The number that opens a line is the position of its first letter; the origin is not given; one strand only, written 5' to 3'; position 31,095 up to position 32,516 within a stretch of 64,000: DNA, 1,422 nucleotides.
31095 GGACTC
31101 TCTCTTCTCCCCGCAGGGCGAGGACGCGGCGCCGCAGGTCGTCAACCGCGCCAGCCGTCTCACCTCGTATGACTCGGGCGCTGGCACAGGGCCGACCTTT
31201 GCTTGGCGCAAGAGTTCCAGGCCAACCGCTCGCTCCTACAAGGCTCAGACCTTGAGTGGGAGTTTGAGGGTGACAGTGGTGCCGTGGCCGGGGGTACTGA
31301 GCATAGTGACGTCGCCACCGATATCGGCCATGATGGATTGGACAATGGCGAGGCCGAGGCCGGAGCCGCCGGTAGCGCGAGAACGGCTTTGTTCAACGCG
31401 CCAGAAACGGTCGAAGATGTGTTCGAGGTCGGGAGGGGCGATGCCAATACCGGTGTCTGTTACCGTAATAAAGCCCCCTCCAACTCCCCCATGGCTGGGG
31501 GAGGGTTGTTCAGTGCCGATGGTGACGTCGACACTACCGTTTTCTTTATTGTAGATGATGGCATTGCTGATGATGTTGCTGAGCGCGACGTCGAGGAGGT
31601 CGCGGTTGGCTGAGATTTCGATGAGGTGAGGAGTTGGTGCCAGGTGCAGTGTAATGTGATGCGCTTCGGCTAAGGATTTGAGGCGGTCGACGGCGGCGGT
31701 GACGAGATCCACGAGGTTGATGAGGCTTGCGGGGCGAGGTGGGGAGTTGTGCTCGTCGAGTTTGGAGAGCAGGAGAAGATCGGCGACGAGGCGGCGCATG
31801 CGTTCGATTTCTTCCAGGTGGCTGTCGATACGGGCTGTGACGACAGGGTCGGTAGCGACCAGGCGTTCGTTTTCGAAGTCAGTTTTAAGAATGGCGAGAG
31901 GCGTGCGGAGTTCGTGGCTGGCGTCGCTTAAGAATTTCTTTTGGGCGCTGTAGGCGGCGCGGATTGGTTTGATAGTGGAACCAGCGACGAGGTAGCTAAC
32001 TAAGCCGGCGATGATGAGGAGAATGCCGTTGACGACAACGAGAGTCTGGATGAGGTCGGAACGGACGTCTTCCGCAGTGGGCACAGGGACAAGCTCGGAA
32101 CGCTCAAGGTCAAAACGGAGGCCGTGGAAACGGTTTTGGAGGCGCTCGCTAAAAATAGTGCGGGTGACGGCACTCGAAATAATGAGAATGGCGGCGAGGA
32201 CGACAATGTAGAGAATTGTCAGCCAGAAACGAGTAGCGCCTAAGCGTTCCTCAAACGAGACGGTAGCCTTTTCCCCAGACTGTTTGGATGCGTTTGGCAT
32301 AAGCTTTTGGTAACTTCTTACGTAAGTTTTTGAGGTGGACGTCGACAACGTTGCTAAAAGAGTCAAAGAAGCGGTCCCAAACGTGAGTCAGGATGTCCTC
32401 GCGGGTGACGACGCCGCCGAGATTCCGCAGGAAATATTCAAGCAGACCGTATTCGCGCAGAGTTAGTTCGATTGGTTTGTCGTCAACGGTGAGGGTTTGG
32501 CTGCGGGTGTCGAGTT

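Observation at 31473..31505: A ~33 bp GC-rich palindromic element inserted in frame into five unrelated protein-coding genes, plus one intergenic copy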

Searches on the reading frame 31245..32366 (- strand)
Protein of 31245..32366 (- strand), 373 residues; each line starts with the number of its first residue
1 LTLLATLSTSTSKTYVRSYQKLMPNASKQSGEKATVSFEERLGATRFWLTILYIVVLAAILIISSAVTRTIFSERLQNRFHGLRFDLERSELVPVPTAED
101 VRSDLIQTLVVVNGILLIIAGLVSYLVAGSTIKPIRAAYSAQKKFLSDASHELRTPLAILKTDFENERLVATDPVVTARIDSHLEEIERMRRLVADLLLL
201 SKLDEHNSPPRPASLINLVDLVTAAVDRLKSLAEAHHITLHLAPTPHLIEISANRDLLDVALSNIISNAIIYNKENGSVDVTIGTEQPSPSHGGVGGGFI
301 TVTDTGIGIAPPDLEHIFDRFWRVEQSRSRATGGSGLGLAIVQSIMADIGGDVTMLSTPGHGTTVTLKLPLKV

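Call 8: search_protein_families(library=pfam, proteins=[window:31245-32366:-])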
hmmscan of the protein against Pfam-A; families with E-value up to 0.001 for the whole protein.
window:31245-32366:- (373 aa): 3 families
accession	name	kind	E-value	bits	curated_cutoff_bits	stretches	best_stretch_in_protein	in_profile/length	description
PF02518.31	HATPase_c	-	1e-27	97.2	26.4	1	255-372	3-110/111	Histidine kinase-, DNA gyrase B-, and HSP90-like ATPase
PF00512.31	HisKA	-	8.3e-11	42.2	26.9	1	142-205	2-65/66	His Kinase A (phospho-acceptor) domain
PF13581.12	HATPase_c_2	-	0.00065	20.2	27.4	0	256-367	30-125/127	Histidine kinase-like ATPase domain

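Call 30: find_homologous_proteins(query=window:31245-32189:-, max_evalue=1e-30)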
Query window:31245-32189:- (314 aa): 534 proteins with E <= 1e-30 among 8000 candidates; the best 120 are listed.
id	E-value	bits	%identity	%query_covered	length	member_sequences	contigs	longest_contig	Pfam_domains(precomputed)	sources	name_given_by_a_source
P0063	3.9e-196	668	100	100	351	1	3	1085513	PF02518.32,PF00512.32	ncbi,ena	-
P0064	1.3e-160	551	84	99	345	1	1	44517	PF13581.13,PF02518.32,PF00512.32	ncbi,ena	-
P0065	9.4e-160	549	84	99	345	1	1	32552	PF02518.32,PF00512.32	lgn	-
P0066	8.3e-159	546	84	99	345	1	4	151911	PF02518.32,PF00512.32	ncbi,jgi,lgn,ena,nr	ncbi:TPA: hypothetical protein DEP96_01125 [Candidatus Uhrbacteria bacterium]|nr:hypothetical protei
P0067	1.6e-149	515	77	99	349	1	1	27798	PF02518.32,PF00512.32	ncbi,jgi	jgi:signal transduction histidine kinase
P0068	5.7e-142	490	76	100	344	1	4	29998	PF13581.13,PF02518.32,PF00512.32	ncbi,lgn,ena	-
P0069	5.1e-81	290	48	99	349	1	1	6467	PF13581.13,PF02518.32,PF00512.32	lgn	-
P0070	1.0e-80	289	48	99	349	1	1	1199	PF13581.13,PF02518.32,PF00512.32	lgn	-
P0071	4.1e-80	287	50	99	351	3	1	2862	PF02518.32,PF00512.32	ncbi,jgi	jgi:signal transduction histidine kinase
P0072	9.1e-80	286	48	99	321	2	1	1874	PF13581.13,PF02518.32,PF00512.32,PF13589.13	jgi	-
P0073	5.0e-79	284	48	99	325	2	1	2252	PF13581.13,PF02518.32,PF00512.32,PF13589.13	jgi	-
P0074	5.7e-79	283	48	99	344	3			PF02518.32,PF00512.32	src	-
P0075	2.0e-78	282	49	99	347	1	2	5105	PF02518.32,PF00512.32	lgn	-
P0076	1.7e-77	279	47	99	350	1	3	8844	PF13581.13,PF02518.32,PF00512.32,PF13589.13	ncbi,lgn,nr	ncbi:ATP-binding protein [Candidatus Uhrbacteria bacterium]|nr:ATP-binding protein [Candidatus Uhrba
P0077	1.8e-77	279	48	96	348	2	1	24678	PF13581.13,PF02518.32,PF00512.32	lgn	-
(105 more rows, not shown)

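Call 32: find_encoding_contigs(protein=P0067, flank=10000, max_places=2)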
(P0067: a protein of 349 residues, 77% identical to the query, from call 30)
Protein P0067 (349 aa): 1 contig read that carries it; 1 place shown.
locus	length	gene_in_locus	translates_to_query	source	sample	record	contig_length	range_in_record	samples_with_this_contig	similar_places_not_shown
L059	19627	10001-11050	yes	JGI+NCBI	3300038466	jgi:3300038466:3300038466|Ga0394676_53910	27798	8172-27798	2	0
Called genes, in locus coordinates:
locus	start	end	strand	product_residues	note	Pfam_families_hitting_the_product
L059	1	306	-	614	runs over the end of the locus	PF16158:N_BRCA1_IG (faint), PF08486:SpoIID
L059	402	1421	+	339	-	-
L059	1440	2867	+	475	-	PF01943:Polysacc_synt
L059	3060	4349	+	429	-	PF04932:Wzy_C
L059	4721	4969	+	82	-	PF12674:Zn_ribbon_2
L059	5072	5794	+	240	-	PF00376:MerR, PF12728:HTH_17, PF13411:MerR_1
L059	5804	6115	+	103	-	-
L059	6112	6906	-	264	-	-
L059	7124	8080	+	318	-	PF02729:OTCace_N, PF00185:OTCace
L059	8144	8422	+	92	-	PF05015:HigB-like_toxin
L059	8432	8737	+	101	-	PF01381:HTH_3 (weak)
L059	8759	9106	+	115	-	PF01341:Glyco_hydro_6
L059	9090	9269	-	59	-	-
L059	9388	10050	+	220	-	PF00072:Response_reg, PF00486:Trans_reg_C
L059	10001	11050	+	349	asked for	PF00512:HisKA, PF02518:HATPase_c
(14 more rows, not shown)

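Call 33: find_encoding_contigs(protein=P0066, flank=10000, max_places=2)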
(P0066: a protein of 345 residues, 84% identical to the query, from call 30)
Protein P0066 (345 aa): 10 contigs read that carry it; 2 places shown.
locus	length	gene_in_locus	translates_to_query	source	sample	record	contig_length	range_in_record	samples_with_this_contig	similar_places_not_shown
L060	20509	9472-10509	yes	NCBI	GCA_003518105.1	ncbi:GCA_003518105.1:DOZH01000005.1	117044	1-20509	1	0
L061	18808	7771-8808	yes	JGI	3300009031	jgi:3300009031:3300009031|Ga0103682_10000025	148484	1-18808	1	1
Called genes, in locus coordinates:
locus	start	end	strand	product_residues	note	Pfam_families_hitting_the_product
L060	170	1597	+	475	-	PF01943:Polysacc_synt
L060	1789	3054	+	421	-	PF04932:Wzy_C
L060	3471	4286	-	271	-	-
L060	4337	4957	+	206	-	PF03575:Peptidase_S51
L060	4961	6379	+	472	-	PF01341:Glyco_hydro_6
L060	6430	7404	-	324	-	-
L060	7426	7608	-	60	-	-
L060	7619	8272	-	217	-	PF02698:DUF218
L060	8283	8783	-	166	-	PF06185:YecM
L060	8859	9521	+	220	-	PF00072:Response_reg, PF00486:Trans_reg_C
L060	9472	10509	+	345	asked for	PF00512:HisKA, PF02518:HATPase_c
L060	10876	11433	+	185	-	-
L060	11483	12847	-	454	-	-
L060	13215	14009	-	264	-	PF01978:TrmB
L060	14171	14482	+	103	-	-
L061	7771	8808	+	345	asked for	PF00512:HisKA, PF02518:HATPase_c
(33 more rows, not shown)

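Call 44: find_encoding_contigs(protein=P0063, flank=10000, max_places=1)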
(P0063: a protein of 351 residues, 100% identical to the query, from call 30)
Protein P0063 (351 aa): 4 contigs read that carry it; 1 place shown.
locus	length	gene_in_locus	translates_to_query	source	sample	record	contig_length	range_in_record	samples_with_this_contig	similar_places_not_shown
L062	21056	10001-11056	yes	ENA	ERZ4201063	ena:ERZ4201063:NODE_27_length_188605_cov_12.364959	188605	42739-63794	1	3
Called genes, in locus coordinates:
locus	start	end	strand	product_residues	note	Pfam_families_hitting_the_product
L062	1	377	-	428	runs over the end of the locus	PF26900:Phage_lambda_Ea47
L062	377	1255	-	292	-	-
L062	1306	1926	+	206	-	PF03575:Peptidase_S51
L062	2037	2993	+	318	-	PF02729:OTCace_N, PF00185:OTCace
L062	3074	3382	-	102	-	PF03551:PadR (weak)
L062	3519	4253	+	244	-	PF00561:Abhydrolase_1 (faint), PF12146:Hydrolase_4 (faint)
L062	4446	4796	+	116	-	-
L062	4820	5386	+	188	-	PF06821:Ser_hydrolase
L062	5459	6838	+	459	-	PF01341:Glyco_hydro_6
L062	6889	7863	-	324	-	-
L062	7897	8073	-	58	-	-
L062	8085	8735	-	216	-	PF02698:DUF218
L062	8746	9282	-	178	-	PF06185:YecM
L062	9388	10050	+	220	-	PF00072:Response_reg, PF00486:Trans_reg_C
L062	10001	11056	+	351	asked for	PF00512:HisKA, PF02518:HATPase_c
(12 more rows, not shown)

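Call 77: predict_structure(alignment_id=A3)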
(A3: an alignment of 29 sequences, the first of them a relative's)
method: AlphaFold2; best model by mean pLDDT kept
length: 351 residues; sequences in the alignment: 29
mean_pLDDT: 78.6   pTM: 0.60
mean pLDDT of the five models: 78.6, 75.1, 71.0, 70.9, 69.4
residues with pLDDT >= 90: 88; 70-90: 188; 50-70: 52; < 50: 23
segments of 3 or more residues with pLDDT < 50: 1-14, 304-311
pLDDT, mean of each block of 10 residues (from residue 1): 31 52 81 86 83 71 53 73 84 86 82 75 75 86 92 91 84 78 67 91 94 94 84 91 90 92 70 77 86 73 49 69 87 89 88 52
secondary structure, 60 per line:
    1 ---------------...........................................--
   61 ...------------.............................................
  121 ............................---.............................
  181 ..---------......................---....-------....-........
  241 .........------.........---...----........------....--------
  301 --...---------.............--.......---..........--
elements in order: H16-58 H76-148 H152-182 E192-195 H196-213 E217-220 E228-231 H233-249 E256-264 E275-282 H289-292 H315-327 E330-336 E340-349
